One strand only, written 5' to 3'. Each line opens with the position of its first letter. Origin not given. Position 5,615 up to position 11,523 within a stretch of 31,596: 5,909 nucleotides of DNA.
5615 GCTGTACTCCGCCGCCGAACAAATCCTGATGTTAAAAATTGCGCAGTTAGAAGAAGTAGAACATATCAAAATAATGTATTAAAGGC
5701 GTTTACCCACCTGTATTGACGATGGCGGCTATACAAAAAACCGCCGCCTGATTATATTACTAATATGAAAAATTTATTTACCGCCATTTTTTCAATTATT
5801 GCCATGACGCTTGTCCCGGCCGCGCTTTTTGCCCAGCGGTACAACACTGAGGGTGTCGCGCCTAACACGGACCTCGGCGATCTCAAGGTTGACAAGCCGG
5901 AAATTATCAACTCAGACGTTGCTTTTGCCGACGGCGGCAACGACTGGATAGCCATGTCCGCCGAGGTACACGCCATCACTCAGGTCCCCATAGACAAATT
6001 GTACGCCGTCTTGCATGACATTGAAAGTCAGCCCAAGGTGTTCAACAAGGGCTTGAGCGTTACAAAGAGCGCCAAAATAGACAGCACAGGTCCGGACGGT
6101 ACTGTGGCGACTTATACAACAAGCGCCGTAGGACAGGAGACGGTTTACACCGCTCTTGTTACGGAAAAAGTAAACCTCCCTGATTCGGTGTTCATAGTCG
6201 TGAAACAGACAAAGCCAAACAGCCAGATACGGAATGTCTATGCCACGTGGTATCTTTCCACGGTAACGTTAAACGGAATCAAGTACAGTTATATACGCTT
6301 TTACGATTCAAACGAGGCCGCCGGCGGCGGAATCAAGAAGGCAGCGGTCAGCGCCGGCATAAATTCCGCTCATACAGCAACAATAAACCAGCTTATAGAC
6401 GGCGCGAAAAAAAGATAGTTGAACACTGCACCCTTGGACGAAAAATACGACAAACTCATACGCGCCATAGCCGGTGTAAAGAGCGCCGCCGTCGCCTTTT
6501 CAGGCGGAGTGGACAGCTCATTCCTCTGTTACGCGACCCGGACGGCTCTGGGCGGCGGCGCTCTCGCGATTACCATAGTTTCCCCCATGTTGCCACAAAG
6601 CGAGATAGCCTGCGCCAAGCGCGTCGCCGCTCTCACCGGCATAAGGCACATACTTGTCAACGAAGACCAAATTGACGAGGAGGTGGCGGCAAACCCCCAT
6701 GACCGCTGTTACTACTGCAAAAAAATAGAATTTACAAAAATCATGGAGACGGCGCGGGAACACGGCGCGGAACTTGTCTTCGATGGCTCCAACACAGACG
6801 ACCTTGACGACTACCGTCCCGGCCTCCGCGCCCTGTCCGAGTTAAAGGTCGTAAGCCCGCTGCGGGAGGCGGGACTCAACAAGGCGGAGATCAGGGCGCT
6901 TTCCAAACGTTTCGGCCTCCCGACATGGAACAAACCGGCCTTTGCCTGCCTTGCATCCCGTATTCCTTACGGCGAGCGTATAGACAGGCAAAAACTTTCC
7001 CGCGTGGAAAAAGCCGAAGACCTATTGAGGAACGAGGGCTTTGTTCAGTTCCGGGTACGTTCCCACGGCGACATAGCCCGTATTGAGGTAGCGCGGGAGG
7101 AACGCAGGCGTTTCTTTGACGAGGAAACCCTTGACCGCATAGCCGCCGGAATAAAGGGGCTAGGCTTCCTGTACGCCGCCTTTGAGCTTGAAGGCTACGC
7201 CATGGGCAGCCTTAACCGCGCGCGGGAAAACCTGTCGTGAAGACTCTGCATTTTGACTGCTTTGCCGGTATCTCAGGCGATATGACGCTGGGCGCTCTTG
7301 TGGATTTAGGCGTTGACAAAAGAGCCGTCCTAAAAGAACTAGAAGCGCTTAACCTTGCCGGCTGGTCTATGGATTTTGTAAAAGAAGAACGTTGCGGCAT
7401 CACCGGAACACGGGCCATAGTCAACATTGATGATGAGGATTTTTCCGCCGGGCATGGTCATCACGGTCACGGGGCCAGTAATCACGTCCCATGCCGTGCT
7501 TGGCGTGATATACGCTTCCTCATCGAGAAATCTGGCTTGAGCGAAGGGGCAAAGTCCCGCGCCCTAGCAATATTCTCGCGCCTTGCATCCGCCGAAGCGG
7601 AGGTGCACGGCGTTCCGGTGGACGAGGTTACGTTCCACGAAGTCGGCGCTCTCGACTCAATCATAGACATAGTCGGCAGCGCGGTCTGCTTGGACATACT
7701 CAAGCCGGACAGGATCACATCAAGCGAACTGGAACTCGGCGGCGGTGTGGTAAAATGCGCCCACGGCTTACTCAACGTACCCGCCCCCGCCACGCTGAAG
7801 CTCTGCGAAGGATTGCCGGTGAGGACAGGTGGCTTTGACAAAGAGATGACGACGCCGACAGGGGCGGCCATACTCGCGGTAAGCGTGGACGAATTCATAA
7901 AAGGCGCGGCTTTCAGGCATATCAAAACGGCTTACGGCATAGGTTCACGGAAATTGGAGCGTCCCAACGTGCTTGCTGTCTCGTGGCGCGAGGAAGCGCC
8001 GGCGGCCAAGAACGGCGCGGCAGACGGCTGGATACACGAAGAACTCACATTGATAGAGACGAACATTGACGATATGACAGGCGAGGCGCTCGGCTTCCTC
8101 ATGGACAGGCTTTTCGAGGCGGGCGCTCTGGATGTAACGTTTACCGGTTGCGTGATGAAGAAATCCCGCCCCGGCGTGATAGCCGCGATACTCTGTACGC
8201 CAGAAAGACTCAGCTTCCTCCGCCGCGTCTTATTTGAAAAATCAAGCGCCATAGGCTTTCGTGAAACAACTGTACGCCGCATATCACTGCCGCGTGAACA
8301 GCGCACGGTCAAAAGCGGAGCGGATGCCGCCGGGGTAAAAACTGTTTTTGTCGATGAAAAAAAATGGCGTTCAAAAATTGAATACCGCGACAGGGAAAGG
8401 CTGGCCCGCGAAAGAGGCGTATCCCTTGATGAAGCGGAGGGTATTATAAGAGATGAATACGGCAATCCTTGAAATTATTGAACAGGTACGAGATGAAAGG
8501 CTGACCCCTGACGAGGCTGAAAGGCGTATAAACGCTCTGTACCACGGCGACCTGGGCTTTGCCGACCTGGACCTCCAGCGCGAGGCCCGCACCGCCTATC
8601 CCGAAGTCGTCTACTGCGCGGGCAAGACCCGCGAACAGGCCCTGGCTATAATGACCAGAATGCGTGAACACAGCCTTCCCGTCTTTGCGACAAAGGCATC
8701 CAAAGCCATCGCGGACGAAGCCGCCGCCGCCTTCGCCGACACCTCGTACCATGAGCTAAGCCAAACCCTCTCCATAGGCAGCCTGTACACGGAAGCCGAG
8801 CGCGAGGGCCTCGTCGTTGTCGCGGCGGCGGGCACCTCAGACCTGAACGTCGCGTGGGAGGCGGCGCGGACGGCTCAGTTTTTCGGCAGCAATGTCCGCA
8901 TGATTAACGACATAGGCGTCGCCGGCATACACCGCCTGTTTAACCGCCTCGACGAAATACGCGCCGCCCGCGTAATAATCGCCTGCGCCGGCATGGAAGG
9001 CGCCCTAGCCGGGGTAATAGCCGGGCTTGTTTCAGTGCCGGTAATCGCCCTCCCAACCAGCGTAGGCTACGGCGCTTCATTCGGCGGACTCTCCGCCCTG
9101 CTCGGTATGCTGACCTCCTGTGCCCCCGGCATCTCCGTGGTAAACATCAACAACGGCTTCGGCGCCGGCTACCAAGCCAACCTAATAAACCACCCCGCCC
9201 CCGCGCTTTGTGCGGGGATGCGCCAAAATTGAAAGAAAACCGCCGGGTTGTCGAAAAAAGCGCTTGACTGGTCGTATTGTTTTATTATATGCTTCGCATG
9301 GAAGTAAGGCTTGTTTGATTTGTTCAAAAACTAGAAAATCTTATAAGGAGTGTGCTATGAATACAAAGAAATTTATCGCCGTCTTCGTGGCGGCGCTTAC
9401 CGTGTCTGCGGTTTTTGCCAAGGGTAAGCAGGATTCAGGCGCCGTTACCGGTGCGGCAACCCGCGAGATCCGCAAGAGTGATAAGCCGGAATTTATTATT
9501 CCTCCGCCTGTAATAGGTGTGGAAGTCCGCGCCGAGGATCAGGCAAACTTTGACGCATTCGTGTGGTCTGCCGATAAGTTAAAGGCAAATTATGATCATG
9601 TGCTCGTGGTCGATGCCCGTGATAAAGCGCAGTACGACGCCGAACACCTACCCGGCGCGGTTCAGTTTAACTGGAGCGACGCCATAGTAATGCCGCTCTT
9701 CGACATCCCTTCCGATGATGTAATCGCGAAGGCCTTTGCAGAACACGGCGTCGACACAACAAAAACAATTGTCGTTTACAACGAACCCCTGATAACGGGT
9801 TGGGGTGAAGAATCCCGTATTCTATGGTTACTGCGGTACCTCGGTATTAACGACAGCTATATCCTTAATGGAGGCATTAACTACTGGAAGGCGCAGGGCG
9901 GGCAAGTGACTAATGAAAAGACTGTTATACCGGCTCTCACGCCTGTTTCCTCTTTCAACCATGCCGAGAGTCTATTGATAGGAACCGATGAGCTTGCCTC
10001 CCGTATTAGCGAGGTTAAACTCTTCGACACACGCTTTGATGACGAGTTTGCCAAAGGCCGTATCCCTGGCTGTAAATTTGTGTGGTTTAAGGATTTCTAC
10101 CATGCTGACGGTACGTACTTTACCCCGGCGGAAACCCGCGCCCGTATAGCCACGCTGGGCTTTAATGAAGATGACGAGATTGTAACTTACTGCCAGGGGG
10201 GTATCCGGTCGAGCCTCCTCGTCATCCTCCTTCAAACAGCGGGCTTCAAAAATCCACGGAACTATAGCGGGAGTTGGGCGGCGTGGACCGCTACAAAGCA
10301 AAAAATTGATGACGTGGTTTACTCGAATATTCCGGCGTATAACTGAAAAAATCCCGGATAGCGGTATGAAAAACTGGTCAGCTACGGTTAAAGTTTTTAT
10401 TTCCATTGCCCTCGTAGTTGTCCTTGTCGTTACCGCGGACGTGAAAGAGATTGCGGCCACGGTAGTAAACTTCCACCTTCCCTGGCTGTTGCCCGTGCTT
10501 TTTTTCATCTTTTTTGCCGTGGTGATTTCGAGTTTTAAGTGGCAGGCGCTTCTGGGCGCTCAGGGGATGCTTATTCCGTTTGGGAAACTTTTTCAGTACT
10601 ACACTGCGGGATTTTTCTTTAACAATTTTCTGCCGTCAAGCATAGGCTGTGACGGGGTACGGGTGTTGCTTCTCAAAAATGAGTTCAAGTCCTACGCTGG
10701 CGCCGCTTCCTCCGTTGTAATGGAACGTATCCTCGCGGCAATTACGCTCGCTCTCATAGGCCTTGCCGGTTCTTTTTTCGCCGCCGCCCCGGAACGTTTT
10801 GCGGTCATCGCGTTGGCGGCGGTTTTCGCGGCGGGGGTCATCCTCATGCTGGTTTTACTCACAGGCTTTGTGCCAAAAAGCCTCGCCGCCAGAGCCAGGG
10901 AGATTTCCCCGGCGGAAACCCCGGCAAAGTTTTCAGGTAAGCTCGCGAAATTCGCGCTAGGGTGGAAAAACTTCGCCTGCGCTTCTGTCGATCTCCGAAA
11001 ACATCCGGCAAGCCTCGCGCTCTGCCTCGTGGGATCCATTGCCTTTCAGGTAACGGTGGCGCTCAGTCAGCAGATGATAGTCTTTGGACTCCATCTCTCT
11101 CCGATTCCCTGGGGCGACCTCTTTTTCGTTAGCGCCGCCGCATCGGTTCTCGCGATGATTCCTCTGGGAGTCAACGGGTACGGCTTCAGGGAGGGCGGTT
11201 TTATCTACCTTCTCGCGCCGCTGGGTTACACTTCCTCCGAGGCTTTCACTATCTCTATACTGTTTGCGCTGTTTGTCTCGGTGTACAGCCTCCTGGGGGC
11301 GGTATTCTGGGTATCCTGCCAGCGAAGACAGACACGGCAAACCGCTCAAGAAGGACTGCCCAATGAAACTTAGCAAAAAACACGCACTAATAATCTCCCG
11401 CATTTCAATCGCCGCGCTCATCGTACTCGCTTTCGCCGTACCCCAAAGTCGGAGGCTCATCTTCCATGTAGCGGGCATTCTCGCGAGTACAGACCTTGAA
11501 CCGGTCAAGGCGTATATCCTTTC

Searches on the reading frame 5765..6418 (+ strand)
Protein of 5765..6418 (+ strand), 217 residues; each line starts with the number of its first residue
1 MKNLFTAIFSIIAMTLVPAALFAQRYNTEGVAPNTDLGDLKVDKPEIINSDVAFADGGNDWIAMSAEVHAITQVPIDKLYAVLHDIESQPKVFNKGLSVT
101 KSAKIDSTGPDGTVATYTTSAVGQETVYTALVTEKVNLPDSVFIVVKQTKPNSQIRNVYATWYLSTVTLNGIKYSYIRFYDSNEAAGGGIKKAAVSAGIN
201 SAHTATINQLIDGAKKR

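Call 3: search_protein_families(library=pfam, proteins=[window:5765-6418:+], max_evalue=0.01)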
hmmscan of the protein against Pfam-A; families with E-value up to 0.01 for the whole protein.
window:5765-6418:+ (217 aa): 0 families

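Call 5: search_protein_families(library=ncbifam, proteins=[window:5765-6418:+], max_evalue=0.001)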
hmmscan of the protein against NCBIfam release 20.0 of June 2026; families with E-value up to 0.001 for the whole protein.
window:5765-6418:+ (217 aa): 0 families

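Call 45: find_homologous_proteins(query=window:5765-6418:+)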
Query window:5765-6418:+ (217 aa): 26 proteins with E <= 0.001 among 247 candidates. Only proteins of 119 to 380 residues were searched: fused or split forms outside these lengths cannot appear, so this answer is no evidence that the protein stands alone or is whole; lengths 'longer' or 'shorter' looks for them.
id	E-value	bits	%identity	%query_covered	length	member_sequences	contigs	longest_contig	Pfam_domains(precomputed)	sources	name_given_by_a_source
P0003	1.3e-135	467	100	100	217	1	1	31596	-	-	-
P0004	3.8e-106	371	79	100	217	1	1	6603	-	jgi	jgi:hypothetical protein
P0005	5.3e-106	371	80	100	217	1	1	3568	-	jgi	jgi:hypothetical protein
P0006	7.9e-101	354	76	100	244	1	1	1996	-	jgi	jgi:hypothetical protein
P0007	8.7e-100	350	76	100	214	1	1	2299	-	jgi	jgi:hypothetical protein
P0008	5.9e-99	348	76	100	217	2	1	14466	-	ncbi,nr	ncbi:MAG: hypothetical protein LBK66_09870 [Spirochaetaceae bacterium]|nr:hypothetical protein [Spir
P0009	1.4e-96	340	75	97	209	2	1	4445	-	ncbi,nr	ncbi:MAG: hypothetical protein LBJ35_06165 [Spirochaetaceae bacterium]|nr:hypothetical protein [Spir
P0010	7.4e-96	338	73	100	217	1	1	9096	-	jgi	jgi:hypothetical protein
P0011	9.5e-95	334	71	98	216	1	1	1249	-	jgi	jgi:hypothetical protein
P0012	1.5e-93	330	76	94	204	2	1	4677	-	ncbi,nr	ncbi:MAG: hypothetical protein LBP37_06375 [Spirochaetaceae bacterium]|nr:hypothetical protein [Spir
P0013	2.0e-93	330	73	100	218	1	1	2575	-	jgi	jgi:hypothetical protein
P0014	2.1e-93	330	70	100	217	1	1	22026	-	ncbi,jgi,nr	ncbi:MAG: hypothetical protein LBO04_07715 [Spirochaetaceae bacterium]|jgi:hypothetical protein|nr:h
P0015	1.2e-92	327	71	100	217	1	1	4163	-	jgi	jgi:hypothetical protein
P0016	2.9e-92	326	69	100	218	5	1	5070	-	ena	-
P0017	8.3e-92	324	69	97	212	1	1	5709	-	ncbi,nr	ncbi:MAG: hypothetical protein LBD86_04525, partial [Spirochaetaceae bacterium]|nr:hypothetical prot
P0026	6.5e-76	273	61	100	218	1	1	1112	-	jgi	jgi:hypothetical protein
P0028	1.9e-41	160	44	94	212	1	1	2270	-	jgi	jgi:hypothetical protein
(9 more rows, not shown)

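Call 66: find_encoding_contigs(protein=P0028, flank=5000, max_places=4)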
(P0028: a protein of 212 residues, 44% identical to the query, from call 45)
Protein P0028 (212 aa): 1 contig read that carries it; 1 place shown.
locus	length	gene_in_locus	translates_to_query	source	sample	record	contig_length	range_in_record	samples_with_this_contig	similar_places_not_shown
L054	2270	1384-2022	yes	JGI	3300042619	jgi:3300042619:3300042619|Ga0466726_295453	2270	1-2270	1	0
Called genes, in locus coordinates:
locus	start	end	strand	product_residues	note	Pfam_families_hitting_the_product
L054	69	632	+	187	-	PF00027:cNMP_binding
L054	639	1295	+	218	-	PF00027:cNMP_binding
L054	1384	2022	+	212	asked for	-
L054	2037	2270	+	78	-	?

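Call 67: find_encoding_contigs(protein=P0026, flank=5000, max_places=4)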
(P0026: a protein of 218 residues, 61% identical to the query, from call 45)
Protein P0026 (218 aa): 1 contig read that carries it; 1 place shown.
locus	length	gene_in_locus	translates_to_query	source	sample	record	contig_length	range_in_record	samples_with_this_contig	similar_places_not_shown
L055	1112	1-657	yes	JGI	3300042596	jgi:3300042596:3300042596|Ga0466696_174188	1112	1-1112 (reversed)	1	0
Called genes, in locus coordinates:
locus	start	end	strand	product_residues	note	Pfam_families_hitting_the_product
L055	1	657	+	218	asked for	?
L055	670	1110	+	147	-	?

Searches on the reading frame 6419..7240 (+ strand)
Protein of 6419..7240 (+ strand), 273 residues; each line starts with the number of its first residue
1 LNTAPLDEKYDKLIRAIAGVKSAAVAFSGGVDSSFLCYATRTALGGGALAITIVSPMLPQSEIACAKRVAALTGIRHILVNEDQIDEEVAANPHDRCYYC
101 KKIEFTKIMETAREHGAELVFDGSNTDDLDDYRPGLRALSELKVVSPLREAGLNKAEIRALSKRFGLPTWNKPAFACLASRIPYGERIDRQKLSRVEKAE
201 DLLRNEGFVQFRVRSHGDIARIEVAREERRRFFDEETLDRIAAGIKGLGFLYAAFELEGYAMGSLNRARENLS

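Call 3: search_protein_families(library=pfam, proteins=[window:6419-7240:+], max_evalue=0.01)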
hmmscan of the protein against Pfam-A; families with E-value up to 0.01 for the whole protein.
window:6419-7240:+ (273 aa): 4 families
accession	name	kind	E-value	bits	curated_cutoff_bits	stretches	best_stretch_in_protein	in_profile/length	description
PF00733.27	Asn_synthase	-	3.9e-05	23.9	21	1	24-124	21-126/354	Asparagine synthase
PF02540.23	NAD_synthase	-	0.0015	18.2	21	1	19-87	17-86/242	NAD synthase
PF01171.26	ATP_bind_3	-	0.0042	17.3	27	0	24-128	3-108/182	PP-loop family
PF06508.19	QueC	-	0.0047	16.9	22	0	23-84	2-62/210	Queuosine biosynthesis protein QueC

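Call 5: search_protein_families(library=ncbifam, proteins=[window:6419-7240:+], max_evalue=0.001)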
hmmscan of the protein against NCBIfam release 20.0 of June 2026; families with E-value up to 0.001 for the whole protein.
window:6419-7240:+ (273 aa): 7 families
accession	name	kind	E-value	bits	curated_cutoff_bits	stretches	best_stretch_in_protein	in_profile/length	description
TIGR00268.2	TIGR00268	equivalog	4.2e-91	304.8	150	1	8-266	1-259/259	ATP-dependent sacrificial sulfur transferase LarE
TIGR00884.1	guaA_Cterm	equivalog_domain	9.3e-07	28.4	338.75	0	135-206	148-219/310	glutamine-hydrolyzing GMP synthase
NF010587.0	PRK13980.1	equivalog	1.7e-05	24.2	255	1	18-92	29-104/267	NAD+ synthase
NF000848.1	PRK00074.1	equivalog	0.00014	20.6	400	0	12-80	205-275/512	glutamine-hydrolyzing GMP synthase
TIGR01536.1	asn_synth_AEB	equivalog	0.00032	19.8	267.1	1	21-129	253-367/517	asparagine synthase (glutamine-hydrolyzing)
TIGR00364.1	TIGR00364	equivalog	0.0005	19.7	150.3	0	23-86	1-63/201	7-cyano-7-deazaguanine synthase QueC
NF010392.0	PRK13820.1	equivalog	0.0005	19.2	512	1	21-168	3-162/395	argininosuccinate synthase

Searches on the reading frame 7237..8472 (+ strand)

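Call 3: search_protein_families(library=pfam, proteins=[window:7237-8472:+], max_evalue=0.01)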
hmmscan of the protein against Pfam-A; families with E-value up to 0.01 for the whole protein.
window:7237-8472:+ (411 aa): 1 family
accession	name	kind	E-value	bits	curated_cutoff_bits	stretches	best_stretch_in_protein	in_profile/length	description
PF01969.22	Ni_insertion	-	1.7e-128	429.4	22.1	1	4-399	1-373/375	Nickel insertion protein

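Call 5: search_protein_families(library=ncbifam, proteins=[window:7237-8472:+], max_evalue=0.001)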
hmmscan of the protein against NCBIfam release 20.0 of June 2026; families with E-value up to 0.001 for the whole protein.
window:7237-8472:+ (411 aa): 2 families
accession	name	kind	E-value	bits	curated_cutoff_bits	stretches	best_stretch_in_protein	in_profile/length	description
TIGR00299.2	nickel_LarC1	equivalog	1e-58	197.8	90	1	87-248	1-163/165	nickel pincer cofactor biosynthesis protein LarC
NF052512.1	nickel_LarC2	equivalog_domain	1.3e-35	122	50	1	271-385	2-116/118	nickel pincer cofactor biosynthesis protein LarC2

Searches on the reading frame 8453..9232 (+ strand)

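Call 3: search_protein_families(library=pfam, proteins=[window:8453-9232:+], max_evalue=0.01)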
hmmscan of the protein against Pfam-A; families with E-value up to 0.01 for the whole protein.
window:8453-9232:+ (259 aa): 2 families
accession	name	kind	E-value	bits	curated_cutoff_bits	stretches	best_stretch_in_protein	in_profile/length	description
PF00731.26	AIRC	-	1.2e-13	51.3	30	1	121-244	2-125/148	AIR carboxylase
PF22746.1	SHOCT-like_DUF2089-C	-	0.00022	21.2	27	1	6-31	4-29/32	SHOCT-like domain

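Call 5: search_protein_families(library=ncbifam, proteins=[window:8453-9232:+], max_evalue=0.001)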
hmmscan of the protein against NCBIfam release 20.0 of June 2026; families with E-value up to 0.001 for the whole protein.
window:8453-9232:+ (259 aa): 2 families
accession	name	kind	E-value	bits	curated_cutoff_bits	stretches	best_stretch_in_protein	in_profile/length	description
NF033503.1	LarB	equivalog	1.9e-81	272.8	175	1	39-247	1-208/209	nickel pincer cofactor biosynthesis protein LarB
TIGR01162.1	purE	equivalog_domain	2.9e-09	36.6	149.6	1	124-242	4-122/156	5-(carboxyamino)imidazole ribonucleotide mutase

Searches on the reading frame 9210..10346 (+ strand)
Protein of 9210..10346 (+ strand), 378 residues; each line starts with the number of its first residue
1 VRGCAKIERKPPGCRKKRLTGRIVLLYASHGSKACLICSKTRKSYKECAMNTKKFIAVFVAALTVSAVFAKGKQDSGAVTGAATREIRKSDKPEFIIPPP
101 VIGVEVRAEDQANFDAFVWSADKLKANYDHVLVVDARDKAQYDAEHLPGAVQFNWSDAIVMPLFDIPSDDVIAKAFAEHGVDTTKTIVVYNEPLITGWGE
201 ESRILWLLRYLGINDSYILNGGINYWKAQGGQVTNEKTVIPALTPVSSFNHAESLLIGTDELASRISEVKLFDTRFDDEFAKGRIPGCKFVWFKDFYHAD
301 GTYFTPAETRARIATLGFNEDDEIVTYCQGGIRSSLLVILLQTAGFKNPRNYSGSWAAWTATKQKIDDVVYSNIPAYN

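Call 3: search_protein_families(library=pfam, proteins=[window:9210-10346:+], max_evalue=0.01)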
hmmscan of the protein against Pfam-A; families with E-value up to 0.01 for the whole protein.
window:9210-10346:+ (378 aa): 1 family
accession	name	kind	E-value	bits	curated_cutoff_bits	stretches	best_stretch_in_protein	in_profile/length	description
PF00581.25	Rhodanese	-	3.2e-32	111.4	22.2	2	260-361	3-101/102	Rhodanese-like domain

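Call 5: search_protein_families(library=ncbifam, proteins=[window:9210-10346:+], max_evalue=0.001)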
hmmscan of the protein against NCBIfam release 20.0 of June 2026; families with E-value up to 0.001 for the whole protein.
window:9210-10346:+ (378 aa): 11 families
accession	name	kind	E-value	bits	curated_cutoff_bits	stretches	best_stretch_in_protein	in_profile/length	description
NF008557.0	PRK11493.1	equivalog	1.8e-19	70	250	1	138-363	37-273/281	3-mercaptopyruvate sulfurtransferase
NF045521.1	rhoda_near_glyco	subfamily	9e-16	58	145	1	248-368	11-117/144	rhodanese homology domain-containing protein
NF040901.1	SeO3_TeO2_ExtH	equivalog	9.9e-10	38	200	1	126-242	64-190/430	selenite/tellurite reduction operon rhodanese-like protein ExtH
NF005902.0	PRK07878.1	equivalog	6.8e-07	28.5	647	1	299-363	320-385/392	adenylyltransferase/sulfurtransferase MoeZ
NF005646.0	PRK07411.1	equivalog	1.1e-06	28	633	0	263-362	294-382/390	molybdopterin-synthase adenylyltransferase MoeB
NF006444.0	PRK08762.1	equivalog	1.1e-06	27.5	449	1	266-366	27-114/387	molybdopterin-synthase adenylyltransferase MoeB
NF008750.0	PRK11784.1-2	equivalog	1.4e-05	24.4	241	0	319-347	85-114/346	tRNA 2-selenouridine(34) synthase MnmH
NF045694.1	seleno_TsoB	exception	2.9e-05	22.4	805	0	123-232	54-155/572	rhodanese/DsbD fusion-like selenoprotein TsoB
TIGR04568.1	arch_SelU_Nterm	equivalog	4.2e-05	23.4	200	0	317-352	170-206/215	selenouridine synthase SelU-like subunit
NF001133.1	PRK00142.1-1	equivalog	0.00013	21.6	170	0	315-349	159-193/229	oxygen-dependent tRNA uridine(34) hydroxylase TrhO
NF008752.0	PRK11784.1-4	equivalog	0.00057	18.8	266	0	126-152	14-40/357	tRNA 2-selenouridine(34) synthase MnmH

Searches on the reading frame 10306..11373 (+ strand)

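Call 3: search_protein_families(library=pfam, proteins=[window:10306-11373:+], max_evalue=0.01)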
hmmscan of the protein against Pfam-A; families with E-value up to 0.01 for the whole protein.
window:10306-11373:+ (355 aa): 1 family
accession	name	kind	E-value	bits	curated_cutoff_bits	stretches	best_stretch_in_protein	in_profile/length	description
PF03706.18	LPG_synthase_TM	-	5.4e-37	128.3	33.4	1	31-331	2-302/302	Lysylphosphatidylglycerol synthase TM region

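Call 5: search_protein_families(library=ncbifam, proteins=[window:10306-11373:+], max_evalue=0.001)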
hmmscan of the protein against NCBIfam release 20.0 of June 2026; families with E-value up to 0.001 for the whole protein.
window:10306-11373:+ (355 aa): 1 family
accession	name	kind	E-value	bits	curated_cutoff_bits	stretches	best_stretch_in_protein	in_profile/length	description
TIGR00374.1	TIGR00374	subfamily_domain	1.5e-12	47.6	43.2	1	31-345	2-320/323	flippase-like domain-containing protein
